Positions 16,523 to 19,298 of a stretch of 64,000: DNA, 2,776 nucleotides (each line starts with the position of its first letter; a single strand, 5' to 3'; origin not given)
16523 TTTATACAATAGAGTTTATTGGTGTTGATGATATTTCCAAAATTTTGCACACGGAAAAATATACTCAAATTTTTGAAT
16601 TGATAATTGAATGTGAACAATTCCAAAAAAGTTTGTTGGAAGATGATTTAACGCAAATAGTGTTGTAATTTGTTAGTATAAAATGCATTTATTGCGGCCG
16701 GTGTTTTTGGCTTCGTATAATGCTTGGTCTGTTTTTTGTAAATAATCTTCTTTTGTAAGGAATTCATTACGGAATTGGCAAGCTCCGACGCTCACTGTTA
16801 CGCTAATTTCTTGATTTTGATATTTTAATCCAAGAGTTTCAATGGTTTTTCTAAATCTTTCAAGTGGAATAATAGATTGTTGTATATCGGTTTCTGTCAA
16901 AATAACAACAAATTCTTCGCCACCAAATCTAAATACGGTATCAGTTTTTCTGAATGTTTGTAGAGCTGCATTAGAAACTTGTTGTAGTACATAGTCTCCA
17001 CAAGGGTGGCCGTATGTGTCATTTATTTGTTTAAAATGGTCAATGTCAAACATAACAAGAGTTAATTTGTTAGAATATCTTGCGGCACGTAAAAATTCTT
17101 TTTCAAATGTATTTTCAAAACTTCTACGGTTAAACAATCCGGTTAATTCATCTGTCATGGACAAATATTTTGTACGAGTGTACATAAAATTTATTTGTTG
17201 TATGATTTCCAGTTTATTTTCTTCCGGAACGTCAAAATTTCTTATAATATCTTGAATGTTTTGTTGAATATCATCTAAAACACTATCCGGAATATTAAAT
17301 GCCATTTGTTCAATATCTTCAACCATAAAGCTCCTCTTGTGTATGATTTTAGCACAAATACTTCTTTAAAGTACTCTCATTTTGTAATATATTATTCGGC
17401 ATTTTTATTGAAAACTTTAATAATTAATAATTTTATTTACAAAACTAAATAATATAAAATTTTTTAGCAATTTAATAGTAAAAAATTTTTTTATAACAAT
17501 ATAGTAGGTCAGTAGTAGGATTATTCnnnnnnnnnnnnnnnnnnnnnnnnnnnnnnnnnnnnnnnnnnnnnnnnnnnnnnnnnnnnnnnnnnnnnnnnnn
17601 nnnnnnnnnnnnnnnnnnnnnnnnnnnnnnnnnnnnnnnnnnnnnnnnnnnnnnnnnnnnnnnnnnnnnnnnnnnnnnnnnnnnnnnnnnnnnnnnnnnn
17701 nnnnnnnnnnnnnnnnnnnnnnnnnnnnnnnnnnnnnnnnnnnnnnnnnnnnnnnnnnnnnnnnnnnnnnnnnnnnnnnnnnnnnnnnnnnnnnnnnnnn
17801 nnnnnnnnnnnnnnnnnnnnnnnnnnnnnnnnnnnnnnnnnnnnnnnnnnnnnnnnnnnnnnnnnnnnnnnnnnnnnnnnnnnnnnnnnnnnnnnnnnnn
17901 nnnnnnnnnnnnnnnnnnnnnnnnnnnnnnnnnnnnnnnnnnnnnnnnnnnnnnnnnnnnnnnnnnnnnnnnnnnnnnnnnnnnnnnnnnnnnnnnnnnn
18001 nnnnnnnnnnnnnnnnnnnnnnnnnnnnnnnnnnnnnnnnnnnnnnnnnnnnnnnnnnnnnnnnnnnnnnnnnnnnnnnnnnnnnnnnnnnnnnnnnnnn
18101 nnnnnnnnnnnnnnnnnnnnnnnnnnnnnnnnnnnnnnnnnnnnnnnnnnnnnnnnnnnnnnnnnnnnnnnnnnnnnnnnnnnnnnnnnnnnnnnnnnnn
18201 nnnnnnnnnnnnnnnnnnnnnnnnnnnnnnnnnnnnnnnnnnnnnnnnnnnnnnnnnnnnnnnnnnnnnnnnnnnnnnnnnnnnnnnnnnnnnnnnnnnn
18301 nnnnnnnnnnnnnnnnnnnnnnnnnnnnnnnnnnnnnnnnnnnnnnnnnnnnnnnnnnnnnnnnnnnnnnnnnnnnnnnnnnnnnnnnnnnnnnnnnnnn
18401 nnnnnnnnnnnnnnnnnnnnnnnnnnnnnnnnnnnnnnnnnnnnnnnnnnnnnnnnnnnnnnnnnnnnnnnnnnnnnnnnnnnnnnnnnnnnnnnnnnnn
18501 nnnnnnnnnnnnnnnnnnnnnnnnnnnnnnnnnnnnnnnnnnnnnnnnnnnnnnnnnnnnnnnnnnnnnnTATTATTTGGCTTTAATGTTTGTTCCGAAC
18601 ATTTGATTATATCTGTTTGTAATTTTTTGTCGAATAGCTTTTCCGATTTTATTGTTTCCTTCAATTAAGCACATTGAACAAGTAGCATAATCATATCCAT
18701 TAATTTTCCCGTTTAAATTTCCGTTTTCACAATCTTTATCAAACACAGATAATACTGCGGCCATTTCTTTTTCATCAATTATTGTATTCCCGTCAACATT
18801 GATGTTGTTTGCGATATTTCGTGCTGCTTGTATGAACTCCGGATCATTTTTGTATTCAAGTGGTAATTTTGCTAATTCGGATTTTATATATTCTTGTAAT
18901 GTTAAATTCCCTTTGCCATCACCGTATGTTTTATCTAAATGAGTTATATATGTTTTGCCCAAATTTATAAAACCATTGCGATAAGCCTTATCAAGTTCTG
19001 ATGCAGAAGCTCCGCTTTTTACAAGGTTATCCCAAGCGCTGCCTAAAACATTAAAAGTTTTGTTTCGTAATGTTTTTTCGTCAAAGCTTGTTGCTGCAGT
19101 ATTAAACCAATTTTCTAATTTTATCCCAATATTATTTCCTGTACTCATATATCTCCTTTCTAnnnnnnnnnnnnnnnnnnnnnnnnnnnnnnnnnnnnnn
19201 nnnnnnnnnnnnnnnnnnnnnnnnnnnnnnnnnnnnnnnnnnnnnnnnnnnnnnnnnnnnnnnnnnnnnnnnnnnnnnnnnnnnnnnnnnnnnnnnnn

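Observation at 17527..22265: Calpain-like cysteine proteases clustered with stand-alone EF-hand proteins: a possible split, Ca-gated protease module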

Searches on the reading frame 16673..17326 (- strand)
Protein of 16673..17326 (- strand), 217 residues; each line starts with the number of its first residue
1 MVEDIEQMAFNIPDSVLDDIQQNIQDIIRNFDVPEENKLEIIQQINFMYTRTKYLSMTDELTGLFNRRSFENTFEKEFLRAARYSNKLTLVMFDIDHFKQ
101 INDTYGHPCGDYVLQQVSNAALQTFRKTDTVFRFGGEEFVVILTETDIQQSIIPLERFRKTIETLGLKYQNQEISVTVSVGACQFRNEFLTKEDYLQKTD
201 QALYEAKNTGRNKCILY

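Call 76: search_protein_families(library=ncbifam, proteins=[window:16673-17326:-], max_evalue=0.01)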
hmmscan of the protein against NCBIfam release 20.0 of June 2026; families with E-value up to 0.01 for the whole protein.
window:16673-17326:- (217 aa): 22 families
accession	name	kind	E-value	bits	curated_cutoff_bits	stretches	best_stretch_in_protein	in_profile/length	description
TIGR00254.1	GGDEF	domain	6.2e-53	178.9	37.4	1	55-214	4-164/168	diguanylate cyclase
NF007135.0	PRK09581.1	equivalog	6.2e-50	170.3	474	1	52-215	288-453/457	PleD family two-component system response regulator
NF038266.1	diguan_SiaD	equivalog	1.5e-49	168.6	290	1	50-214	88-252/252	biofilm regulation diguanylate cyclase SiaD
NF007380.0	PRK09894.1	equivalog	1e-48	166.2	256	1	17-216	90-286/296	diguanylate cyclase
NF041606.1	dguan_cyc_DgcA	equivalog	6.9e-43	146.9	370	1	57-215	179-337/340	diguanylate cyclase DgcA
NF047654.1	DiguCycDgcRLepto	equivalog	9.3e-42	142.9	500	1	45-215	122-294/295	diguanylate cyclase DgcR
NF051473.1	DigCycDgcsShew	equivalog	3e-37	128.6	400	1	49-213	128-287/291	diguanylate cyclase DgcS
NF007599.0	PRK10245.1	equivalog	8.3e-36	123.2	402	1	51-213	205-366/371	diguanylate cyclase AdrA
NF007423.1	PRK09966.1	equivalog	5.6e-35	121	325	1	56-207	239-390/390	diguanylate cyclase DgcN/YfiN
NF007298.0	PRK09776.1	equivalog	3.6e-30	104.6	1135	1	48-217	676-845/1111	diguanylate cyclase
NF040885.1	diguan_DgcJ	equivalog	5e-29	101.4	500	1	54-211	339-490/493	diguanylate cyclase DgcJ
NF047872.1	GGDEF_GdpS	equivalog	7.6e-29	101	400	1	44-215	175-348/355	GGDEF domain-containing protein GdpS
NF045675.1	PhdiestaseDibA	equivalog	3.8e-27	94.9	980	1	52-217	199-364/623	phosphodiesterase DibA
NF007474.0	PRK10060.1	equivalog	2.8e-25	88.6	782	1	50-214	231-392/663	cyclic di-GMP phosphodiesterase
NF011955.1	PRK15426.1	equivalog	3.7e-24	84.8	408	1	46-215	388-559/564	cellulose biosynthesis regulator diguanylate cyclase DgcQ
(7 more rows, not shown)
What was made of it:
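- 16673..17326 (-): 217-aa stand-alone GGDEF diguanylate cyclase, divergent from A. This is the conserved partner of A. TIGR00254 GGDEF, E 6e-53 (call 76).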

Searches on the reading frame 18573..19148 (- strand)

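Call 3: search_protein_families(library=pfam, proteins=[window:18573-19148:-], max_evalue=1)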
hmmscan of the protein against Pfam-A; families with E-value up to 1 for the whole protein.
window:18573-19148:- (191 aa): 2 families
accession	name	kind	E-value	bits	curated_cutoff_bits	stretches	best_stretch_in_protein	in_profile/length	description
PF11485.14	STK_08120-like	-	0.21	12.1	21.6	0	66-117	69-117/136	STK_08120-like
PF18192.6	DNTTIP1_dimer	-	0.44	11.4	26.1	1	83-125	9-52/69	DNTTIP1 dimerisation domain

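Call 76: search_protein_families(library=ncbifam, proteins=[window:18573-19148:-], max_evalue=0.01)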
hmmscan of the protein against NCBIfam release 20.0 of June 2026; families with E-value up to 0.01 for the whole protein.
window:18573-19148:- (191 aa): 0 families

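Call 77: search_protein_families(library=padloc, proteins=[window:18573-19148:-], max_evalue=0.01)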
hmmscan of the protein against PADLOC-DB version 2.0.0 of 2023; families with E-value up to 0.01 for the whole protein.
window:18573-19148:- (191 aa): 0 families
